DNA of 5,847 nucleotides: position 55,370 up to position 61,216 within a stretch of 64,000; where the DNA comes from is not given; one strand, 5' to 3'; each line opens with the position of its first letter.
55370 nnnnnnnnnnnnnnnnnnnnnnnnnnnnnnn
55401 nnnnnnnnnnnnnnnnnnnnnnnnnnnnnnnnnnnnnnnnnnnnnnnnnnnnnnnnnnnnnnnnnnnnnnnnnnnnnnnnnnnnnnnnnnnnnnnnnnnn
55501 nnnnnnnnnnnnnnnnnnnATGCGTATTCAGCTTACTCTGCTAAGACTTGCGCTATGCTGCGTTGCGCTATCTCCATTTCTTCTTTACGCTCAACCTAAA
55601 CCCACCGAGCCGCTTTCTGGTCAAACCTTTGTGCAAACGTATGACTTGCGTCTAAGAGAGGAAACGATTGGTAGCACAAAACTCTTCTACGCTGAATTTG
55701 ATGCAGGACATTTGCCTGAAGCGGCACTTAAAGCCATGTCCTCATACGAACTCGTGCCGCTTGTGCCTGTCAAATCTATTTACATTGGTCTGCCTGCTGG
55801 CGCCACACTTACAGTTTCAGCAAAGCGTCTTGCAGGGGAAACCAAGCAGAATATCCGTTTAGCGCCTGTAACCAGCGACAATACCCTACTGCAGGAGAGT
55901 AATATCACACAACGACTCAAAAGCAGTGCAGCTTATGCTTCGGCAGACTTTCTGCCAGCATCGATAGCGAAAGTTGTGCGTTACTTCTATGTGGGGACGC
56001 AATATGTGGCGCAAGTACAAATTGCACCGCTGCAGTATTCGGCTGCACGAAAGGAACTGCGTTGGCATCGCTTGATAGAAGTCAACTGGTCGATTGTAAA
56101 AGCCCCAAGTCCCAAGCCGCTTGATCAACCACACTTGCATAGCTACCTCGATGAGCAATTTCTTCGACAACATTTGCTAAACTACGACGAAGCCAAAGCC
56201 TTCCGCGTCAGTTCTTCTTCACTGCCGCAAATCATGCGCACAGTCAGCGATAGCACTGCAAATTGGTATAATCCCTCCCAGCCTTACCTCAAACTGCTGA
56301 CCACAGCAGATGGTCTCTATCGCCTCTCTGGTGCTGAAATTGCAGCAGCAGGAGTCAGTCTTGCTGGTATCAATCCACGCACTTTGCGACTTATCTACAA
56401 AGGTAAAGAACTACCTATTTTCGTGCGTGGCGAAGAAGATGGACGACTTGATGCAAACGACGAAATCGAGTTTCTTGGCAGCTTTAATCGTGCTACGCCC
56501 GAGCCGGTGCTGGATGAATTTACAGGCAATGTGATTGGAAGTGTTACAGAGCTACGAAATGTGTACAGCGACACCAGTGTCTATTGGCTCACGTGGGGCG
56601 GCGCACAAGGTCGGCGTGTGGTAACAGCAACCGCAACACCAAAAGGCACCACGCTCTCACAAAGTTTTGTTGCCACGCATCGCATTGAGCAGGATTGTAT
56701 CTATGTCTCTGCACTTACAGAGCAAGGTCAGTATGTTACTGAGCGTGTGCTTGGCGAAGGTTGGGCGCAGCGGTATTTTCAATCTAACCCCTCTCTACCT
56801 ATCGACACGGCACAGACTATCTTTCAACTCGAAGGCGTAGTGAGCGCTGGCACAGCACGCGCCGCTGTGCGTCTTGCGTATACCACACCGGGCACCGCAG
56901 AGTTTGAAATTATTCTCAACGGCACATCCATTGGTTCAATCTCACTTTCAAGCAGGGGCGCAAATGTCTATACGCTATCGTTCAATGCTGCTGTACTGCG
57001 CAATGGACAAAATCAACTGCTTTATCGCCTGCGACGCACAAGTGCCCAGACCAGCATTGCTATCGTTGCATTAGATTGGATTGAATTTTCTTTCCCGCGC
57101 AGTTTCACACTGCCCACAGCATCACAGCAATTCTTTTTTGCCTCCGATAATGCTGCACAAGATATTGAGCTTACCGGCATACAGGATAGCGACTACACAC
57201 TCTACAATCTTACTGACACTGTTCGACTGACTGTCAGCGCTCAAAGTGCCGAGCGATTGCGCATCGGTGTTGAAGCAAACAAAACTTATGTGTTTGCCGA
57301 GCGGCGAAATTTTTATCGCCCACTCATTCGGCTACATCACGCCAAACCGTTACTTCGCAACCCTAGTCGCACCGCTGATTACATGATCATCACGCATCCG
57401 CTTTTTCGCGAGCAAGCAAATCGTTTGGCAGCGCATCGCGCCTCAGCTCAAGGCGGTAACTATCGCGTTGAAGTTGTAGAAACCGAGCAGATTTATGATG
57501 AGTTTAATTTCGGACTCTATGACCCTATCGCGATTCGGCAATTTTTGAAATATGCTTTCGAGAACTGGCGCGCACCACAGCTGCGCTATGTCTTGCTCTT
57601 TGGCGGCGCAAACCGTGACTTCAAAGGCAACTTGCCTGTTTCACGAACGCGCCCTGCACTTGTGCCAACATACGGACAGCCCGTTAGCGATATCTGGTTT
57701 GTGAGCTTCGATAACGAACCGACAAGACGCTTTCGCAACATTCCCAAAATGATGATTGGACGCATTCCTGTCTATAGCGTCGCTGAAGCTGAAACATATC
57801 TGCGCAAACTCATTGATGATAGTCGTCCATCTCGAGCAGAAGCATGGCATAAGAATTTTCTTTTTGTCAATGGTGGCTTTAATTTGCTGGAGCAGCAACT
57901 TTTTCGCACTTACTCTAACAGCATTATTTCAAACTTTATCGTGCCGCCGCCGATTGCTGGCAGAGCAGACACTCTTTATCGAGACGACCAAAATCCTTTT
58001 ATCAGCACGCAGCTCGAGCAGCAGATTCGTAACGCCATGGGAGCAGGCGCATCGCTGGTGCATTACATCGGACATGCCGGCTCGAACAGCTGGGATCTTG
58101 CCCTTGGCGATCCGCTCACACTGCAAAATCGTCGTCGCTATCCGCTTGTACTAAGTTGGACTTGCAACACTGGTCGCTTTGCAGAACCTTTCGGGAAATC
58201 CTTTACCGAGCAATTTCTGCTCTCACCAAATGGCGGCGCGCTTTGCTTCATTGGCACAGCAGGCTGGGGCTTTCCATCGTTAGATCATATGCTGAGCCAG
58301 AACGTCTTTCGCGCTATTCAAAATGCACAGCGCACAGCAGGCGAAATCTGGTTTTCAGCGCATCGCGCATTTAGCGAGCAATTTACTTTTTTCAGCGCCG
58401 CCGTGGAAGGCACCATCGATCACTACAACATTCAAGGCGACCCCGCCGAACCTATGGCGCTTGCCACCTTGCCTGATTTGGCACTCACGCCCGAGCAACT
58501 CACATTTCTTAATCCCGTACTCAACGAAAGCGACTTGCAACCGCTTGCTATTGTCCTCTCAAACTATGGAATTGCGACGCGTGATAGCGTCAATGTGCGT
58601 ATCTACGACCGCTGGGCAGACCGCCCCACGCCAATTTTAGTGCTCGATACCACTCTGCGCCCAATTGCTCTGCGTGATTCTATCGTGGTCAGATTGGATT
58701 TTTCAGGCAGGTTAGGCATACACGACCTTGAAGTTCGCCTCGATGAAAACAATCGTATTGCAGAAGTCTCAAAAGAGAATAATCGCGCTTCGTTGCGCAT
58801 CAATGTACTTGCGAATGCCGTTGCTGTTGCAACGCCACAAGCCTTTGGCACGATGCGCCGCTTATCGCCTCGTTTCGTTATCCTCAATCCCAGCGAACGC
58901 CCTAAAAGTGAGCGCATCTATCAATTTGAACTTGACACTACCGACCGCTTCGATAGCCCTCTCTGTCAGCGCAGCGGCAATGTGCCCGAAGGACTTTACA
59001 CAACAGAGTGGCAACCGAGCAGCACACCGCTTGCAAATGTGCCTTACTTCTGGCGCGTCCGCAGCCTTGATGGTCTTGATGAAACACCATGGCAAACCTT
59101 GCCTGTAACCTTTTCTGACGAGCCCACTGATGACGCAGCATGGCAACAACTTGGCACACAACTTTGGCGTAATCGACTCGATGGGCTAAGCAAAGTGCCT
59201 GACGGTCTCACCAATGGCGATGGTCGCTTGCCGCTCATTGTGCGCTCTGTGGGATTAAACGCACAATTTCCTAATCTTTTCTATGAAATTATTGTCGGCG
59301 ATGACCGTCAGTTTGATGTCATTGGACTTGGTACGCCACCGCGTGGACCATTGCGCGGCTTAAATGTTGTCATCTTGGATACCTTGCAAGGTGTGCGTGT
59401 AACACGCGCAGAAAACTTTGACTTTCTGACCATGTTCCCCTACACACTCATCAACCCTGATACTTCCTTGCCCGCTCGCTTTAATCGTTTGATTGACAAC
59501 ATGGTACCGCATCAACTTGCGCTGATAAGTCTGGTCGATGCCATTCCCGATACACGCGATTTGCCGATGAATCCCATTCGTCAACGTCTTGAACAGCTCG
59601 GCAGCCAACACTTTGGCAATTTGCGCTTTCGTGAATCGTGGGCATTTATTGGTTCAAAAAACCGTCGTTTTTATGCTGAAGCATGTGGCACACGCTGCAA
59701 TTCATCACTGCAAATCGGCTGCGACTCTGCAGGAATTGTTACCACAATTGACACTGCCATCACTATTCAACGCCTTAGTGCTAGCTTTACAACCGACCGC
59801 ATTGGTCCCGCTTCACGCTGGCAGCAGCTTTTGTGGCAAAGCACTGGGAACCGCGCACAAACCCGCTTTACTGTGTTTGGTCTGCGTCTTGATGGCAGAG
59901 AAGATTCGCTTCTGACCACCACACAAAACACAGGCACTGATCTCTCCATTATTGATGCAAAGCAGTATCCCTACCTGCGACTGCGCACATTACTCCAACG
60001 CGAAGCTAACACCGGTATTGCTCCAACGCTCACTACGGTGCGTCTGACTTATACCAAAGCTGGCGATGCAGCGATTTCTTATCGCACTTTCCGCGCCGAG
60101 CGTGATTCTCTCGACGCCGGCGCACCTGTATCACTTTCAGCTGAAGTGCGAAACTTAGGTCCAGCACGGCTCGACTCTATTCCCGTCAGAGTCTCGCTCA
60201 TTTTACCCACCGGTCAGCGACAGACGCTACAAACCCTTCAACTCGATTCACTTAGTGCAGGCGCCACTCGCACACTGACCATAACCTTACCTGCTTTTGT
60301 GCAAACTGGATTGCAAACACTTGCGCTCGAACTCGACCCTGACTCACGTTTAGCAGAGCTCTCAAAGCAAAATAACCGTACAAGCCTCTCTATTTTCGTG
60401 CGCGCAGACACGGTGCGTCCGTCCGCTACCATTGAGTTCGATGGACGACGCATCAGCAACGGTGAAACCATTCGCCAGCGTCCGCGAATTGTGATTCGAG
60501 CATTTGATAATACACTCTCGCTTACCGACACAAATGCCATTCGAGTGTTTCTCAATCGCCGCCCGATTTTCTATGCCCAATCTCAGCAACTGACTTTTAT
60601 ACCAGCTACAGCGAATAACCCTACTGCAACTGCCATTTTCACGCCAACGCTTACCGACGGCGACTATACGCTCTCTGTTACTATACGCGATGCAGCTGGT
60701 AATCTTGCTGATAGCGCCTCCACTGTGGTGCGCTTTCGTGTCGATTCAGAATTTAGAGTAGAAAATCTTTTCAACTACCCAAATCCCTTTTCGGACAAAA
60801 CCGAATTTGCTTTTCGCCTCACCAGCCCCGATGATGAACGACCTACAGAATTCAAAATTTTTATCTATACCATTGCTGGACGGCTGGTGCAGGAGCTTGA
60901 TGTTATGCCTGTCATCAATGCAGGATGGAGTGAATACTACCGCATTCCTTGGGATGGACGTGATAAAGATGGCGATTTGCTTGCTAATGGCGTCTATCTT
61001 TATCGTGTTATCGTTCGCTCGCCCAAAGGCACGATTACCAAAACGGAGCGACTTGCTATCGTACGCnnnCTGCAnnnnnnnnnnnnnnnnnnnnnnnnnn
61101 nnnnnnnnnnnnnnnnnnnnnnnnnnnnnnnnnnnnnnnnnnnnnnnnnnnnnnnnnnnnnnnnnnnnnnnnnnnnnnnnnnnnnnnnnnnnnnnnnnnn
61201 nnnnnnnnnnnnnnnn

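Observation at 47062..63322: C25 (gingipain/PorU-like) T9SS protein hard-wired into a Wzx/Wzy-type glycan operon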

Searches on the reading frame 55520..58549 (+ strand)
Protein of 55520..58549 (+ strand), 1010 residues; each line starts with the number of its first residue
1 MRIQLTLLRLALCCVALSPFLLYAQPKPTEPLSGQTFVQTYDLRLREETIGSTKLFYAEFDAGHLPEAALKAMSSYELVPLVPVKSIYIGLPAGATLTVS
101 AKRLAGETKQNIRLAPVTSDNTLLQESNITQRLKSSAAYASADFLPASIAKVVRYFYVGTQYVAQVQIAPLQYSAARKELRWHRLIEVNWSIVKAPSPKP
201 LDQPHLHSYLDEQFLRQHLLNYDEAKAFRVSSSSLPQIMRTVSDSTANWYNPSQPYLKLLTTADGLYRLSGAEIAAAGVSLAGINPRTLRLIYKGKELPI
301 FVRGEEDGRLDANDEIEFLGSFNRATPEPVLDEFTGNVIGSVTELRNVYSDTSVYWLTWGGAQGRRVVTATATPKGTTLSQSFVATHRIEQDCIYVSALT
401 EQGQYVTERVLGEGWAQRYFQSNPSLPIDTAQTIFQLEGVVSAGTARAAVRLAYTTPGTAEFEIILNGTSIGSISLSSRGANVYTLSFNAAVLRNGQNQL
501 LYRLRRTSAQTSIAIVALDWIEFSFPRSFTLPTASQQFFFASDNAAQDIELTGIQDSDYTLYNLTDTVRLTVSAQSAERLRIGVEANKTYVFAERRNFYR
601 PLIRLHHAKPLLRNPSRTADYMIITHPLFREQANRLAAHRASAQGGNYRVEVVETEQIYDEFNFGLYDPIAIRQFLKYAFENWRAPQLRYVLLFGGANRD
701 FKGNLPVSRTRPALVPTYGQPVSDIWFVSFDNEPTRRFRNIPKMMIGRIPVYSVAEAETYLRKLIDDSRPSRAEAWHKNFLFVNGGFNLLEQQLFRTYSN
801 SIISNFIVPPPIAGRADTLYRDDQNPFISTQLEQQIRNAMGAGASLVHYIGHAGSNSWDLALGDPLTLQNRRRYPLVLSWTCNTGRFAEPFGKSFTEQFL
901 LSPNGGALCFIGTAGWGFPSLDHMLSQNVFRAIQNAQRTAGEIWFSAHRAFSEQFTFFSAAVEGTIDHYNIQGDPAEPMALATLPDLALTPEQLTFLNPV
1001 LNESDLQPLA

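Call 64: predict_structure(alignment_id=A4)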
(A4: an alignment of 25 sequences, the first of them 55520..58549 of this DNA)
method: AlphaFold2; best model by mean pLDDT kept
length: 1010 residues; sequences in the alignment: 25
mean_pLDDT: 83.3   pTM: 0.73
mean pLDDT of the five models: 83.3, 82.3, 82.0, 81.9, 80.6
residues with pLDDT >= 90: 439; 70-90: 403; 50-70: 123; < 50: 45
segments of 3 or more residues with pLDDT < 50: 17-29, 120-122, 200-204, 232-247
pLDDT, mean of each block of 10 residues (from residue 1): 60 54 36 81 79 78 63 73 87 85 90 76 60 84 88 76 88 91 91 68 51 78 80 34 46 87 95 94 93 93 94 96 83 70 80 93 93 88 93 84 76 88 91 94 95 89 97 91 94 95 85 87 95 84 91 88 93 81 93 93 89 90 97 97 92 94 90 94 90 94 84 89 89 60 93 95 81 77 84 89 88 85 65 84 91 73 78 91 87 89 91 89 92 82 90 74 87 91 55 68 63
secondary structure, 60 per line:
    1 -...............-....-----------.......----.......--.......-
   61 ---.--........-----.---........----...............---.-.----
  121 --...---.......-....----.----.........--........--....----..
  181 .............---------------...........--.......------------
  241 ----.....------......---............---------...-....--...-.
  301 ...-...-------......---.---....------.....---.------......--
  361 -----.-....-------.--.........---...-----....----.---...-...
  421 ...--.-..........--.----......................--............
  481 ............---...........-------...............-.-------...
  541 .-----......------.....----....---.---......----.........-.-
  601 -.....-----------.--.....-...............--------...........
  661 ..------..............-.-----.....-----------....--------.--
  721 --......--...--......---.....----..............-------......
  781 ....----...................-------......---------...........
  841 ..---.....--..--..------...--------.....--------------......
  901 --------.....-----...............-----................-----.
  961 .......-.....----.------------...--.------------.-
elements in order (helices of 4 or more, strands of 3 or more residues): H2-16 H18-21 E33-39 E44-50 E53-59 H67-74 E84-91 E96-110 H129-135 H137-140 E150-158 E161-168 E171-174 E179-193 H209-218 H222-228 H245-249 E256-261 E265-270 H271-276 E290-293 E296-298 E300-303 E315-320 E328-331 E338-342 E353-358 E368-371 E382-390 E394-396 H402-405 E414-416 E418-423 E428-437 E445-466 E469-489 E496-506 E514-528 E538-541 E547-552 E559-563 E568-571 E579-584 E589-594 E602-606 E621-625 H627-641 E650-654 H655-662 H669-682 E690-694 H706-709 H724-728 E731-733 E736-741 E745-749 H754-767 H775-778 E779-784 H789-807 E815-820 H830-842 E846-850 E876-880 H895-900 E909-913 H919-933 H940-954 H960-967 E969-973

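Call 67: fold_search(model_id=the predicted structure, library=pdb)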
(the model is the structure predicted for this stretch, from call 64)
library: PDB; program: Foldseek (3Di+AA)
matches with E <= 10: 1723; with E <= 0.001: 179
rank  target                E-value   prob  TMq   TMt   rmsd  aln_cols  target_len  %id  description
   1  6za2_A                2.7e-29  1.00  0.41  0.39  10.9       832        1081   15  Crystal structure of dimeric latent PorU from Porphyromonas gingivalis (released 2021-09-29)
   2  6za2_B                2.8e-29  1.00  0.43  0.40   9.8       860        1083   14  Crystal structure of dimeric latent PorU from Porphyromonas gingivalis (released 2021-09-29)
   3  1cvr                  7.5e-16  1.00  0.29  0.64   3.9       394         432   17  Crystal structure of the Arg specific cysteine proteinase gingipain R (RGPB) (released 2000-03-01)
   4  4ief_D                1.4e-15  1.00  0.29  0.65   4.6       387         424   16  Complex of Porphyromonas gingivalis RgpB pro- and mature domains (released 2013-04-10)
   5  4ief_B                1.1e-14  1.00  0.27  0.62   5.1       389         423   16  Complex of Porphyromonas gingivalis RgpB pro- and mature domains (released 2013-04-10)
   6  6i9a_A                5.7e-14  1.00  0.28  0.59   5.5       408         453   14  Porphyromonas gingivalis gingipain K (Kgp) in complex with inhibitor KYT-36 (released 2019-03-13)
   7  4rbm                  2.9e-13  1.00  0.27  0.57   5.6       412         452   13  Porphyromonas gingivalis gingipain K (Kgp) catalytic and immunoglobulin superfamily-like domains (released 2014-10-08)
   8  5kca                  6.9e-10  0.99  0.09  0.11  24.8       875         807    9  Crystal structure of the Cbln1 C1q domain trimer in complex with the amino-terminal domain (ATD) of iGluR Delta-2 (GluD2 (released 2016-07-27)
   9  4ief_C                1.8e-08  1.00  0.15  0.72   5.4       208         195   17  Complex of Porphyromonas gingivalis RgpB pro- and mature domains (released 2013-04-10)
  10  4ief_G                1.9e-08  1.00  0.15  0.71   6.0       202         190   18  Complex of Porphyromonas gingivalis RgpB pro- and mature domains (released 2013-04-10)
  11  4ief_E                2.7e-08  1.00  0.15  0.70   6.0       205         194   18  Complex of Porphyromonas gingivalis RgpB pro- and mature domains (released 2013-04-10)
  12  4ief_A                2.7e-08  1.00  0.15  0.70   6.0       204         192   18  Complex of Porphyromonas gingivalis RgpB pro- and mature domains (released 2013-04-10)
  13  5x7o_A                5.6e-08  0.99  0.11  0.09  25.7       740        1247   11  Crystal structure of Paenibacillus sp. 598K alpha-1,6-glucosyltransferase (released 2017-07-26)
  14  5fby_A                7.8e-08  1.00  0.19  0.34  12.2       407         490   13  Crystal structure of ctSPD (released 2016-03-30)
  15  5fc3_B                1.1e-06  1.00  0.18  0.33  15.4       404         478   15  Structural basis of cohesin cleavage by separase (released 2016-03-30)
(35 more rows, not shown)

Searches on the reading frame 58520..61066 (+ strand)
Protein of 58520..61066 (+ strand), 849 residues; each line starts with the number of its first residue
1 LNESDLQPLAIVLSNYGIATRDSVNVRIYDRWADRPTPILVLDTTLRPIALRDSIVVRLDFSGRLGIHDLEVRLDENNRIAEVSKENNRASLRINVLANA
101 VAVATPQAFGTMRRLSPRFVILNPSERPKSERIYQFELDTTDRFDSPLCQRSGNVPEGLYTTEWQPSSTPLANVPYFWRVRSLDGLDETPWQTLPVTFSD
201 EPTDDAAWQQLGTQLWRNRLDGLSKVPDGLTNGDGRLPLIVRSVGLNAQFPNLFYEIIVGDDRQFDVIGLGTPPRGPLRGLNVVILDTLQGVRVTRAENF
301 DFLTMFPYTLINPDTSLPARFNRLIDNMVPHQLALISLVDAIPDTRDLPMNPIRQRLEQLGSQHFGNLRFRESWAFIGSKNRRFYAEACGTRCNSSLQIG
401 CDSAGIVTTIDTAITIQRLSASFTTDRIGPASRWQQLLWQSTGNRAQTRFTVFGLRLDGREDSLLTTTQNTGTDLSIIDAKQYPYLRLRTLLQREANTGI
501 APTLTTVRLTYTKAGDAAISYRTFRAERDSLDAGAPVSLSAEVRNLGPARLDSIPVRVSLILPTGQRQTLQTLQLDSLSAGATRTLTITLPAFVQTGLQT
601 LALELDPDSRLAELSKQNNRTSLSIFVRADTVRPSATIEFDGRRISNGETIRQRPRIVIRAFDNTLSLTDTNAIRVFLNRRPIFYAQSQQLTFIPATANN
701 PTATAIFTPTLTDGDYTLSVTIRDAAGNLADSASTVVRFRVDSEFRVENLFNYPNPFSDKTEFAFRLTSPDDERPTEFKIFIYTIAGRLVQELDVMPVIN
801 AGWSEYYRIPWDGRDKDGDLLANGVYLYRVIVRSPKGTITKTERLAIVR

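Call 62: predict_structure(alignment_id=A3)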
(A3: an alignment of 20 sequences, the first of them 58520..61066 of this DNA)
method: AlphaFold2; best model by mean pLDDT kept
length: 849 residues; sequences in the alignment: 20
mean_pLDDT: 82.4   pTM: 0.59
mean pLDDT of the five models: 82.4, 80.7, 80.7, 79.8, 79.0
residues with pLDDT >= 90: 245; 70-90: 483; 50-70: 96; < 50: 25
segments of 3 or more residues with pLDDT < 50: 248-252, 268-277, 397-404
pLDDT, mean of each block of 10 residues (from residue 1): 74 75 84 71 82 84 74 81 72 68 78 88 70 92 90 88 91 90 82 87 78 86 88 87 65 68 61 51 86 81 73 81 91 88 71 89 83 87 84 49 63 85 90 94 91 88 93 92 93 87 94 88 86 85 88 92 87 92 90 78 88 68 86 84 85 90 67 84 80 81 89 91 79 78 83 76 84 84 90 89 82 87 87 83 80
secondary structure, 60 per line:
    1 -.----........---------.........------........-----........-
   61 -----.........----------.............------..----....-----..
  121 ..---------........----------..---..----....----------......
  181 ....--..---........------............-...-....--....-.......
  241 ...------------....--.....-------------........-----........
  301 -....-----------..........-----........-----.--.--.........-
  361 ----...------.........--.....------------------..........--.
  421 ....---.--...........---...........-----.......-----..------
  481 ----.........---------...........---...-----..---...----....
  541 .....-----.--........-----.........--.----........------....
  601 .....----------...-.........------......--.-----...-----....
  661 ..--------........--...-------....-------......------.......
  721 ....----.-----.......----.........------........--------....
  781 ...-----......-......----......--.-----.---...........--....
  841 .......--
elements in order (helices of 4 or more, strands of 3 or more residues): E7-14 E24-32 E39-46 E52-59 E66-74 H85-88 E89-97 E110-113 E119-122 E132-139 E161-164 E175-184 E192-199 E206-211 H212-217 E219-221 E223-226 E229-232 E234-243 E256-259 E262-266 E280-287 E293-300 H302-305 H317-326 E332-339 H351-359 E374-379 E385-389 E408-417 E420-424 E431-441 E448-455 E461-467 E485-493 E503-513 E517-519 E530-532 E537-545 E554-561 E567-575 E583-590 E597-605 E620-628 E635-640 E649-651 E657-662 E671-678 E681-683 E691-694 E702-707 E714-724 E735-741 E746-754 E761-768 E777-783 E789-794 H796-801 E806-811 E824-834 E837-847

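Call 66: fold_search(model_id=the predicted structure, library=pdb)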
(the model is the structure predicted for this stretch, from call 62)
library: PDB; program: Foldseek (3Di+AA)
matches with E <= 10: 1967; with E <= 0.001: 472
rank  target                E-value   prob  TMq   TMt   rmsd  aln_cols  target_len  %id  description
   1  6za2_A                1.5e-14  1.00  0.12  0.10  45.8      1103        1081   13  Crystal structure of dimeric latent PorU from Porphyromonas gingivalis (released 2021-09-29)
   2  3prx_A                2.4e-14  1.00  0.13  0.08  47.7      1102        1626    8  Structure of Complement C5 in Complex with CVF and SSL7 (released 2011-01-19)
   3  9u61_E                3.0e-14  1.00  0.13  0.08  45.6       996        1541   11  CP/MBL pathways C3 convertase C4b2a and C3 complex (released 2026-01-14)
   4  9b4h_A                6.5e-14  1.00  0.12  0.07  65.8      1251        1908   10  Chlamydomonas reinhardtii mastigoneme filament (released 2024-04-10)
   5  8wa2_A                7.8e-14  1.00  0.16  0.09  43.3       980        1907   10  cryo-EM structure of native mastigonemes isolated from Chlamydomonas reinhardtii at 3.0 angstrom resolution (released 2024-04-10)
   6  9fx2                  9.9e-14  1.00  0.12  0.09  45.3       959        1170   10  Structure of methylamine activated CD109 (released 2025-03-19)
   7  6za2_B                1.0e-13  1.00  0.12  0.10  45.6      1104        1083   13  Crystal structure of dimeric latent PorU from Porphyromonas gingivalis (released 2021-09-29)
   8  3pvm_A                1.5e-13  1.00  0.13  0.08  47.7      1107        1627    8  Structure of Complement C5 in Complex with CVF (released 2011-01-19)
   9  9fx3_A                2.5e-13  1.00  0.13  0.10  45.9       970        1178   10  Structure of active human CD109 (released 2025-03-19)
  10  8b0g_A                2.7e-13  1.00  0.13  0.10  47.2      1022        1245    8  2C9, C5b9-CD59 structure (released 2023-02-22)
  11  9u60_E                3.8e-13  1.00  0.13  0.08  46.3      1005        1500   11  C3 convertases zymogen C4b2 in loading state (released 2026-01-14)
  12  8wa2_C                4.0e-13  1.00  0.19  0.12  46.7      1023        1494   10  cryo-EM structure of native mastigonemes isolated from Chlamydomonas reinhardtii at 3.0 angstrom resolution (released 2024-04-10)
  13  4e0s_A                5.5e-13  1.00  0.14  0.08  47.8      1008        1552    8  Crystal Structure of C5b-6 (released 2012-04-18)
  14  4u4j                  1.3e-12  1.00  0.14  0.09  35.4       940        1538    9  Crystal structure of Salmonella alpha-2-macroglobulin mutant Y1175G (released 2014-09-17)
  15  5oj6_B                1.6e-12  1.00  0.12  0.14  38.9       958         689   10  Crystal structure of the chicken MDGA1 ectodomain in complex with the human neuroligin 1 (NL1(-A-B)) cholinesterase do (released 2017-08-23)
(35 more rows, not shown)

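Call 87: search_protein_representatives(protein=window:58520-61066:+)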
Query: 849 residues. Proteins with E-value up to 0.001 (for the whole library): 9700; up to 1e-10: 2948; up to 1e-30: 1297. The best 150 are listed.
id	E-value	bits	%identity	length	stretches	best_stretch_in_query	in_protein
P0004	0.0e+00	1296.6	69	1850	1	1-849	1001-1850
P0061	7.3e-232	788.4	49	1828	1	6-849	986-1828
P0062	3.4e-207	706.8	46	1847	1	3-849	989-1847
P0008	1.2e-199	681.9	43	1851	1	6-849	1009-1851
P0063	2.9e-160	551.6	42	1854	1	6-849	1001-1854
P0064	6.5e-139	481.0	33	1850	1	1-849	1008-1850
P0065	1.2e-97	344.5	33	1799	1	7-849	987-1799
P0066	1.2e-94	334.5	32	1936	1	11-834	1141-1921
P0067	1.2e-93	331.3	27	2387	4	350-845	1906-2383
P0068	3.2e-93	329.8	33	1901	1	10-845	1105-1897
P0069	8.9e-93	328.4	33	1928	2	5-849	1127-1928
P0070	1.1e-92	328.0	32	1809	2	353-848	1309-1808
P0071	9.3e-92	325.0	33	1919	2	9-849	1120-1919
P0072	9.9e-92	324.9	34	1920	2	6-833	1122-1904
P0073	3.1e-91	323.3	32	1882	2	2-848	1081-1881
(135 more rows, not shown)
